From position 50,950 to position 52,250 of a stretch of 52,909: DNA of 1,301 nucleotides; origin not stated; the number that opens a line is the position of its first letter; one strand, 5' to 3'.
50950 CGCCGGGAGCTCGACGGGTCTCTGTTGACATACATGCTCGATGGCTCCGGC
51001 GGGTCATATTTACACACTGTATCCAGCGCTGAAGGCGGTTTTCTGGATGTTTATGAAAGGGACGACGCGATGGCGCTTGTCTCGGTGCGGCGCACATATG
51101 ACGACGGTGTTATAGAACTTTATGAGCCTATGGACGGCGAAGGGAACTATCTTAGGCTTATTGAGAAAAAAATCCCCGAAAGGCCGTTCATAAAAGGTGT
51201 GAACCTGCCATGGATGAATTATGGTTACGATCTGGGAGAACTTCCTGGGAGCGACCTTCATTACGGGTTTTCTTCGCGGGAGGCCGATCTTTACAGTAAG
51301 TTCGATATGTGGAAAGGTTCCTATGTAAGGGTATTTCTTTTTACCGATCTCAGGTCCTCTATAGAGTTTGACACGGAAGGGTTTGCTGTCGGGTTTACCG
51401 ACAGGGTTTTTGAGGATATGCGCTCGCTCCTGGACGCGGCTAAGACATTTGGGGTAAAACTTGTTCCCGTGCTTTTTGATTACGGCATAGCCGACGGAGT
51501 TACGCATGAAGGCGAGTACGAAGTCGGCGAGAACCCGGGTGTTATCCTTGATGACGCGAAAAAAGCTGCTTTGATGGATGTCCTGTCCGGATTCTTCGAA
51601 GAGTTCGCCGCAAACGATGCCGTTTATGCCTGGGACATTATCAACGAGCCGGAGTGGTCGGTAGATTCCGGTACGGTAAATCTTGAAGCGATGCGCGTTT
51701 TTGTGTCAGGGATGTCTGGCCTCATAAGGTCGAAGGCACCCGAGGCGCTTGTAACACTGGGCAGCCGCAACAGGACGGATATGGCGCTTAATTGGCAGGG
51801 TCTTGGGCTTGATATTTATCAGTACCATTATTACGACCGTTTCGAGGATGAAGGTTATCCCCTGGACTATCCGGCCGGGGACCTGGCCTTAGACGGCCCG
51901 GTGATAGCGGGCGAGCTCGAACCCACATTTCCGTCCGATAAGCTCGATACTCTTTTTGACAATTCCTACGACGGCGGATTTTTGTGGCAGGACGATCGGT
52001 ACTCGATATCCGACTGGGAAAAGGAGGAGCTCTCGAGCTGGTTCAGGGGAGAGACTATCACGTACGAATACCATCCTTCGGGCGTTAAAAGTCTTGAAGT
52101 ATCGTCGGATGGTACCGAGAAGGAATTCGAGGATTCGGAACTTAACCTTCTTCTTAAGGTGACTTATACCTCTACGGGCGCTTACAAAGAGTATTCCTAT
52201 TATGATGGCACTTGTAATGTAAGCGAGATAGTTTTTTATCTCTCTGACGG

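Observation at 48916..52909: Unlisted large ORF: YD/RHS-like repeat protein with a GH5-like glycoside hydrolase inserted mid-array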

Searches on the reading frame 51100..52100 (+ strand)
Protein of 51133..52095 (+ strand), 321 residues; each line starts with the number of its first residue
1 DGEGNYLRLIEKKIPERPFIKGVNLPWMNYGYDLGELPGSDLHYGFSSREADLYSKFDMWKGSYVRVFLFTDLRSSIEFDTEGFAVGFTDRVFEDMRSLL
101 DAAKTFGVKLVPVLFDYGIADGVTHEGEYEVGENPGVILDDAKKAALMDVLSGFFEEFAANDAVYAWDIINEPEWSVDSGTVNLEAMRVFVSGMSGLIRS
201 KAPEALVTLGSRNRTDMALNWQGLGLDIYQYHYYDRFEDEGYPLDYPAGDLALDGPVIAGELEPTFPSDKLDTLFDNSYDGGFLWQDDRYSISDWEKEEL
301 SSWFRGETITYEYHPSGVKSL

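Call 3: search_protein_families(library=pfam, proteins=[window:51181-52040:+], max_evalue=1)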
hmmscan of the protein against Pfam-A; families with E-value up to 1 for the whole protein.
window:51181-52040:+ (286 aa): 0 families

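Call 4: search_protein_families(library=ncbifam, proteins=[window:51181-52040:+], max_evalue=1)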
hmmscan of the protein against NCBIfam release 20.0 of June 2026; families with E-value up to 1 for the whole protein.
window:51181-52040:+ (286 aa): 0 families

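Call 5: search_solved_structures(query=window:51100-52100:+, max_evalue=10, show_alignments=3)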
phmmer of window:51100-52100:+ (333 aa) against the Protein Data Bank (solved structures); distinct sequences matched with E-value up to 10: 6.
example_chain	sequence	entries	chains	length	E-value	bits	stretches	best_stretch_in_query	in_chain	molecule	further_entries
2c0h_A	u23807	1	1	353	7.9e-14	54.6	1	29-194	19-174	MANNAN ENDO-1,4-BETA-MANNOSIDASE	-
3vup_A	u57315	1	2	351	1.2e-13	54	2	27-188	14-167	Beta-1,4-mannanase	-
5y6t_A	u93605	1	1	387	6.9e-09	38.4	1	26-192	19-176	endo-1,4-beta-mannanase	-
4oou_B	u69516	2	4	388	2.5e-07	33.3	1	27-192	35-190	Beta-1,4-mannanase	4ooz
8b3y_A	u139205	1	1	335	0.16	14.1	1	103-197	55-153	Endoglucanase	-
8ag9_A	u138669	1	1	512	0.27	13.4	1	103-197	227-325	Endoglucanase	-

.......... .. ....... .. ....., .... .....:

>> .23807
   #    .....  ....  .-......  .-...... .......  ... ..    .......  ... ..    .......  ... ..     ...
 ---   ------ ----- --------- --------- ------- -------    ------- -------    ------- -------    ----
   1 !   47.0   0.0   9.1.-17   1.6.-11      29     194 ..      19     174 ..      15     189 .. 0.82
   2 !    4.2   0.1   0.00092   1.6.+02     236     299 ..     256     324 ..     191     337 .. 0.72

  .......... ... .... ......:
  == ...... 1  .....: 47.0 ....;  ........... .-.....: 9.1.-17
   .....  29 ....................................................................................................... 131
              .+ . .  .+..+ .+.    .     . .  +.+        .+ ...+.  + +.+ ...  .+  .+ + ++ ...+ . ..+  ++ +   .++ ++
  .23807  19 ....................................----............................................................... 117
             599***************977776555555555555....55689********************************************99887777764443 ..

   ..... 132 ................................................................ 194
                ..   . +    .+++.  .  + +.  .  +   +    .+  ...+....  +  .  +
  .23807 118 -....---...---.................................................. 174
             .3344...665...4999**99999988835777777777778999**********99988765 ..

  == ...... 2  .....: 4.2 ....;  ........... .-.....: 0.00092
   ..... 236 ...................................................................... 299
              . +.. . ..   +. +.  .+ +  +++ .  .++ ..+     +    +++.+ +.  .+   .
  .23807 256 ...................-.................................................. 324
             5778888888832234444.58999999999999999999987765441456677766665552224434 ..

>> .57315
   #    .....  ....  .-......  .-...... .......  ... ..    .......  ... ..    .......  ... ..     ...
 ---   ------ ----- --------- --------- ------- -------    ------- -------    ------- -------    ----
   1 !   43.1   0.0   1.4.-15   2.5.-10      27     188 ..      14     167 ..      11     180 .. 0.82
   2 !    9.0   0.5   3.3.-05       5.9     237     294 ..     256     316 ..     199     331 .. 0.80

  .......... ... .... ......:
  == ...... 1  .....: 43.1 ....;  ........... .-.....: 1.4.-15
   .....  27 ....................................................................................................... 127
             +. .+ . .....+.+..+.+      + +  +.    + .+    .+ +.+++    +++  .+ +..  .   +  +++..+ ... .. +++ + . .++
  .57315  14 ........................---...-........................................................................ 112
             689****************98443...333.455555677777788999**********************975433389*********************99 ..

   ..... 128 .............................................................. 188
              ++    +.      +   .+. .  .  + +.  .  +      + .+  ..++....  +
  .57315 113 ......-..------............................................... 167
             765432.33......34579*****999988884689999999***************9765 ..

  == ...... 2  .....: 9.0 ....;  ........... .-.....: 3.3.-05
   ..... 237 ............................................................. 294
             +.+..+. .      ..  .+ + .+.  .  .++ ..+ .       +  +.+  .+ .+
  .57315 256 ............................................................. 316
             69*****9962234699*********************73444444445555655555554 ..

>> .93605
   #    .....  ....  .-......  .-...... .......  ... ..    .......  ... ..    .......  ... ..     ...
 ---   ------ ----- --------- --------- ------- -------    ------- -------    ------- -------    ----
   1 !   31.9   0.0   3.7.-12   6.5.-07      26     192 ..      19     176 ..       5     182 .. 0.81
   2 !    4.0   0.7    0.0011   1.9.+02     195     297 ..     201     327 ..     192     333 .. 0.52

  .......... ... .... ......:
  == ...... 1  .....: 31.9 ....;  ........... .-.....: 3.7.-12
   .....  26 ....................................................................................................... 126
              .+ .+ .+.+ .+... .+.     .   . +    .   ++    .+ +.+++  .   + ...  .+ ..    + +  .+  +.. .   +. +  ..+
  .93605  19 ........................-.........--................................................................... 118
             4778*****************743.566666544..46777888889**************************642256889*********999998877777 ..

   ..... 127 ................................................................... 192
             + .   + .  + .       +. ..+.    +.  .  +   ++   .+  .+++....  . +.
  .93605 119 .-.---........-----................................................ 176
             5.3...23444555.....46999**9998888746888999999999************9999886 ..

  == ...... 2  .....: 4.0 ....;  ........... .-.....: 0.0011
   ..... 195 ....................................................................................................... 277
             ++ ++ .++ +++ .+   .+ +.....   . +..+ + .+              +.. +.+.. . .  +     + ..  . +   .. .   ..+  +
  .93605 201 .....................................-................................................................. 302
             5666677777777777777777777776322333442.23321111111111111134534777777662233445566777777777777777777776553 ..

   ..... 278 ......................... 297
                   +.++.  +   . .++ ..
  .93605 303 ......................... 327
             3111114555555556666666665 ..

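Call 19: find_homologous_proteins(query=window:51133-52095:+)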
Query window:51133-52095:+ (321 aa): 31 proteins with E <= 0.001 among 1425 candidates.
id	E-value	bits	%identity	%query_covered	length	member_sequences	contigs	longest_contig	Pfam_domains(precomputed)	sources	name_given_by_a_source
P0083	8.7e-71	257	47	93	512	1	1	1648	PF00150.25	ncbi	ncbi:MAG: cellulase family glycosylhydrolase, partial [Planctomycetota bacterium]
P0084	4.7e-65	238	49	82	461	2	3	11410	-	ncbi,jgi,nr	ncbi:MAG TPA: WD40 repeat domain-containing protein [bacterium]|nr:WD40 repeat domain-containing pro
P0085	2.6e-63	232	48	83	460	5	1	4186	-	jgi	-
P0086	1.8e-60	223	46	82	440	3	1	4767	-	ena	-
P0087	3.3e-36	143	35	83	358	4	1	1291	PF00150.25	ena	-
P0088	1.1e-35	141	35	90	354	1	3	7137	PF00150.25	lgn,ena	-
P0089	7.5e-34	135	35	69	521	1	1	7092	PF00150.25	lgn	-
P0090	8.2e-34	135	39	75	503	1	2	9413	-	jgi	-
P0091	3.4e-32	130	37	66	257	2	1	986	PF00150.25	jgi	jgi:hypothetical protein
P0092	1.7e-30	124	39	64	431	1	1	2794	PF00150.25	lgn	-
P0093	4.1e-30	123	35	69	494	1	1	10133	-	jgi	jgi:hypothetical protein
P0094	1.8e-29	121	38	64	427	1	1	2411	PF00150.25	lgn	-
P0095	4.7e-29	120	35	62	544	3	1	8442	-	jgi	jgi:hypothetical protein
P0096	1.2e-28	118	35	69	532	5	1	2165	PF00150.25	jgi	-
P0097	7.0e-27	112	35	70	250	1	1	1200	-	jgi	jgi:hypothetical protein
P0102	8.6e-25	106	36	66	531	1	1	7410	PF00150.25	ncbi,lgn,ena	-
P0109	1.7e-21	95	27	92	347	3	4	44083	PF00150.25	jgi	jgi:hypothetical protein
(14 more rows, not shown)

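Call 22: search_solved_structures(query=A1, max_evalue=0.001)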
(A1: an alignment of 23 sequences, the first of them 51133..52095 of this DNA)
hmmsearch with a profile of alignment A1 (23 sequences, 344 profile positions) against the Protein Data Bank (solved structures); distinct sequences matched with E-value up to 0.001: 18.
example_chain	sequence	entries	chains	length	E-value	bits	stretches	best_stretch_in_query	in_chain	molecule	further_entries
2c0h_A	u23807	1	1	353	5.6e-51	176.7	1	21-318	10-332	MANNAN ENDO-1,4-BETA-MANNOSIDASE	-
3vup_A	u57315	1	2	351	5.6e-47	163.5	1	24-314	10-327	Beta-1,4-mannanase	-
5y6t_A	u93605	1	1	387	4.6e-46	160.5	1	22-331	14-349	endo-1,4-beta-mannanase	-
4oou_B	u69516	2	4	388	6.7e-44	153.4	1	20-323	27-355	Beta-1,4-mannanase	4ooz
1qno_A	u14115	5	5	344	2e-16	63.1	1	57-334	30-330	ENDO-1,4-B-D-MANNANASE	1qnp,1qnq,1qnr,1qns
3ziz_A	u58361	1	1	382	2.4e-16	62.8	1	55-331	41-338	GH5 ENDO-BETA-1,4-MANNANASE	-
4qp0_A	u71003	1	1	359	1.4e-14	57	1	59-310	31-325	Endo-beta-mannanase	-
9m20_A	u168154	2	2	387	6.9e-14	54.7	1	57-314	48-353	mannan endo-1,4-beta-mannosidase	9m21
8gf3_A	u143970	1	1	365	1e-12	50.9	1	60-313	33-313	GH5 Mannanase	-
4awe_A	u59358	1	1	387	3.6e-11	45.8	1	110-283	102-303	ENDO-BETA-D-1,4-MANNANASE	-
1rh9_A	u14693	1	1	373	1.6e-10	43.7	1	61-286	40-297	endo-beta-mannanase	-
3wh9_A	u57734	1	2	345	2.6e-10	43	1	61-317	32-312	Endo-beta-1,4-mannanase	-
31ao_A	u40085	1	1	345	2.7e-10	42.9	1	61-317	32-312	Probable mannan endo-1,4-beta-mannosidase A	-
3wfl_A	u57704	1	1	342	1.3e-09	40.7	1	59-315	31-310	beta-mannanase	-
3pz9_A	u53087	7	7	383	3.2e-08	36.1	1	63-321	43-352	Mannan endo-1,4-beta-mannosidase. Glycosyl Hydrolase family 5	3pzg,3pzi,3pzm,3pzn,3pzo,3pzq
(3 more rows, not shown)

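Call 23: find_related_loci(query=A1, collection=genome_contigs, flank=10000)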
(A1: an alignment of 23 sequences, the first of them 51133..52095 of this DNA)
Query A1 (321 aa) in genome_contigs; peptide patterns used: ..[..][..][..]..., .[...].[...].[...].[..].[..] (x = any residue, [..] = any of these).
600 stretches matched a pattern (row limit reached: there are more); 360 encode a relative of the query (tblastn E <= 1e-3); the best 80 are kept; 80 distinct loci.
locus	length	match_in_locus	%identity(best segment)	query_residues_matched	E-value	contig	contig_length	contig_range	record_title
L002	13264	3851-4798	58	1-319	5e-118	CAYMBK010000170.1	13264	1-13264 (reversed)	MAG TPA_asm: uncultured Planctomycetia bacterium isolate SRP067234_co1_283 genome assembly, contig: k99_136440, whole ge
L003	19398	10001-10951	57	1-320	1e-115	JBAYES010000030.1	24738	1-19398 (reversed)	MAG: Candidatus Omnitrophota bacterium isolate SO_2016_CLC_T2_83 scaffold01338_PH3_Jul20_2016, whole genome shotgun sequ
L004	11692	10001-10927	57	7-319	5e-114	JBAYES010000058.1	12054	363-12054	MAG: Candidatus Omnitrophota bacterium isolate SO_2016_CLC_T2_83 scaffold06479_PH3_Jul20_2016, whole genome shotgun sequ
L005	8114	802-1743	56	3-319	7e-111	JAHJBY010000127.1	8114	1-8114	MAG: Candidatus Omnitrophota bacterium isolate Modern_marine.mb.279 Modern_marine.mb.279_k141_41244, whole genome shotgu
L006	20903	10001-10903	55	5-311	7e-108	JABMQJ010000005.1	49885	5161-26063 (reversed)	MAG: Candidatus Omnitrophota bacterium isolate bin.346 k141_1290038, whole genome shotgun sequence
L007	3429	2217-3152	50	9-316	8e-96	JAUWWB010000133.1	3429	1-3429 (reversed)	MAG: Candidatus Omnitrophota bacterium isolate CSMAG_2647 CSMAG_2647_k127_1010608_length_3429_cov_17.0376, whole genome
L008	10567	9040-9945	49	19-318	2e-88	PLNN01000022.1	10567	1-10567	MAG: Candidatus Omnitrophota bacterium isolate fen_1320 73.20120800_E1X.39_contig_12109, whole genome shotgun sequence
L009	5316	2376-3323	47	1-320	5e-88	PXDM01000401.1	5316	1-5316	MAG: Rhodobacteraceae bacterium isolate T3Sed10_335 T3-Sed10-C44055, whole genome shotgun sequence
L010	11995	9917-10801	49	1-296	1e-85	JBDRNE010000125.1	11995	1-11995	MAG: Candidatus Omnitrophota bacterium isolate MEGAHIT-group-1.87 k141_3408894, whole genome shotgun sequence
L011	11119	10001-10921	44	9-311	2e-78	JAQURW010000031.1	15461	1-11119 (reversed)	MAG: Candidatus Omnitrophota bacterium isolate STD1_82 NODE_9317_length_15461_cov_2.965893_Sandtown_D1, whole genome sho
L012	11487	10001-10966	43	19-318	8e-75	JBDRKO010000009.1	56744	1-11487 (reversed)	MAG: Candidatus Omnitrophota bacterium isolate MEGAHIT-group-1.726 k141_6244394, whole genome shotgun sequence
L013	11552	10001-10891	46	9-311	3e-83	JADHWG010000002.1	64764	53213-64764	MAG: Candidatus Omnitrophota bacterium isolate BS750m-G21 BS-750m-C247, whole genome shotgun sequence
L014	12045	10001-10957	43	5-314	4e-72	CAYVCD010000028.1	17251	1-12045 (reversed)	MAG TPA_asm: uncultured Planctomycetia bacterium isolate SRP178699_co1_431 genome assembly, contig: NODE_4127_length_172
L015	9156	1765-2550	49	22-285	2e-68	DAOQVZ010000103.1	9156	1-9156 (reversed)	MAG TPA_asm: bacterium isolate AMR_MDS_1075 NODE_8440_length_9156_cov_5.759477, whole genome shotgun sequence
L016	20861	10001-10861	41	9-303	2e-67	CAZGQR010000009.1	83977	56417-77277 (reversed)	MAG TPA_asm: uncultured Planctomycetia bacterium isolate binchicken_co334_155 genome assembly, contig: NODE_370_length_8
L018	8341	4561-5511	40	9-304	9e-67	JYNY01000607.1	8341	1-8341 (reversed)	Candidatus Omnitrophus magneticus isolate SKK-01 SAG1930, whole genome shotgun sequence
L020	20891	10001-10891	40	8-303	2e-66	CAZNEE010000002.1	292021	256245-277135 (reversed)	MAG TPA_asm: uncultured Planctomycetia bacterium isolate binchicken_co334_196 genome assembly, contig: NODE_14_length_29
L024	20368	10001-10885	40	19-296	2e-62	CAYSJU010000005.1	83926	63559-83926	MAG TPA_asm: uncultured Planctomycetia bacterium isolate binchicken_co332_75 genome assembly, contig: NODE_12_length_839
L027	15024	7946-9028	36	9-320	3e-58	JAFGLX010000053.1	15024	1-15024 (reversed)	MAG: Candidatus Omnitrophota bacterium isolate Zod_Metabat.422 k87_4272234, whole genome shotgun sequence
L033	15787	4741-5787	35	9-311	1e-54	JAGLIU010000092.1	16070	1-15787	MAG: Candidatus Omnitrophota bacterium isolate RS_3_17 ROV157_3.bin.17.fa_92, whole genome shotgun sequence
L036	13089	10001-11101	35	9-311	2e-52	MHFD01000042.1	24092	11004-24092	MAG: Omnitrophica bacterium RBG_13_46_9 RBG_13_scaffold_2701, whole genome shotgun sequence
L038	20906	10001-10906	34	19-303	9e-49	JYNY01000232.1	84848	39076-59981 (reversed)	Candidatus Omnitrophus magneticus isolate SKK-01 SAG1352, whole genome shotgun sequence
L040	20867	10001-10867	34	15-310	3e-46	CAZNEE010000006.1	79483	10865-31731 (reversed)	MAG TPA_asm: uncultured Planctomycetia bacterium isolate binchicken_co334_196 genome assembly, contig: NODE_415_length_7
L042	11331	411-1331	33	8-285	9e-44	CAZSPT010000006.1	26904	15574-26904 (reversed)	MAG TPA_asm: uncultured Gammaproteobacteria bacterium isolate SRP141376_co1_367 genome assembly, contig: NODE_4064_lengt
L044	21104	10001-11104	33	8-312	1e-43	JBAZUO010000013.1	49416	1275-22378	MAG: Candidatus Omnitrophota bacterium isolate SO_2017_GW1_230 NODE_3515_length_49416_cov_1.316379_OW334_2017, whole gen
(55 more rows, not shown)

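Call 27: search_protein_families(library=pfam, proteins=[L003:7532-18724:+, L002:1427-13264:+, L027:5096-10243:+], max_evalue=0.01)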
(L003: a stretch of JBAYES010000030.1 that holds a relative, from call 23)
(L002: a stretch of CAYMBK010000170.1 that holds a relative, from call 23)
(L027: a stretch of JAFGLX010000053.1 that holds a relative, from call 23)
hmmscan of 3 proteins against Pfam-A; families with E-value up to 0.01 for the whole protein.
L003:7532-18724:+ (3731 aa): 2 families
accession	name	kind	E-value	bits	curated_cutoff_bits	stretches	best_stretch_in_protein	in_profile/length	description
PF03412.21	Peptidase_C39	-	3.7e-05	24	22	1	2769-2866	40-127/133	Peptidase C39 family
PF05593.20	RHS_repeat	-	5.5e-05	23.9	22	1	2418-2451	1-33/38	RHS Repeat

L002:1427-13264:+ (3946 aa): 1 family
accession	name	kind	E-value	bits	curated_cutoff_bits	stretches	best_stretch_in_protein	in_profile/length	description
PF05593.20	RHS_repeat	-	5e-06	27.2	22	1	2402-2435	1-33/38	RHS Repeat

L027:5096-10243:+ (1716 aa): 0 families

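Call 29: predict_structure(alignment_id=A1)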
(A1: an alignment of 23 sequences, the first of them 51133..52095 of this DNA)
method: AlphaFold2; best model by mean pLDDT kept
length: 321 residues; sequences in the alignment: 23
mean_pLDDT: 86.0   pTM: 0.85
mean pLDDT of the five models: 86.0, 85.3, 84.4, 84.2, 84.1
residues with pLDDT >= 90: 201; 70-90: 64; 50-70: 50; < 50: 6
segments of 3 or more residues with pLDDT < 50: 1-3
pLDDT, mean of each block of 10 residues (from residue 1): 50 66 81 79 90 91 92 82 91 96 97 92 63 84 97 96 97 95 97 98 96 95 97 94 95 95 89 94 79 72 64 54 50
secondary structure, 60 per line:
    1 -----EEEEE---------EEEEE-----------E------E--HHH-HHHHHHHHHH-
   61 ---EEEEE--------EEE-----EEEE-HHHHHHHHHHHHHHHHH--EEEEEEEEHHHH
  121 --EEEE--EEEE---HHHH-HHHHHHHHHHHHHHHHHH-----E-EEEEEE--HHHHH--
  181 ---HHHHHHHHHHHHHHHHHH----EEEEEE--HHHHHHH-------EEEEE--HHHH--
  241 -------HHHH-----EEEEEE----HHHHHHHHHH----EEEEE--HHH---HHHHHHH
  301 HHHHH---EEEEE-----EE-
elements in order: E6-10 E20-24 H50-59 E64-68 E77-79 E85-88 H90-106 E109-116 H117-120 E123-126 E129-132 H136-139 H141-158 E166-171 H174-178 H184-201 E206-211 H214-220 E228-232 H235-238 H248-251 E257-262 H267-276 E281-285 H294-305 E309-313

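Call 31: search_protein_families(library=ncbifam, proteins=[L003:7532-18724:+], max_evalue=0.01)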
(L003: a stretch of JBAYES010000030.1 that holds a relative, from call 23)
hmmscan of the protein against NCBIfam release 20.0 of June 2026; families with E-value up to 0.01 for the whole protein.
L003:7532-18724:+ (3731 aa): 0 families
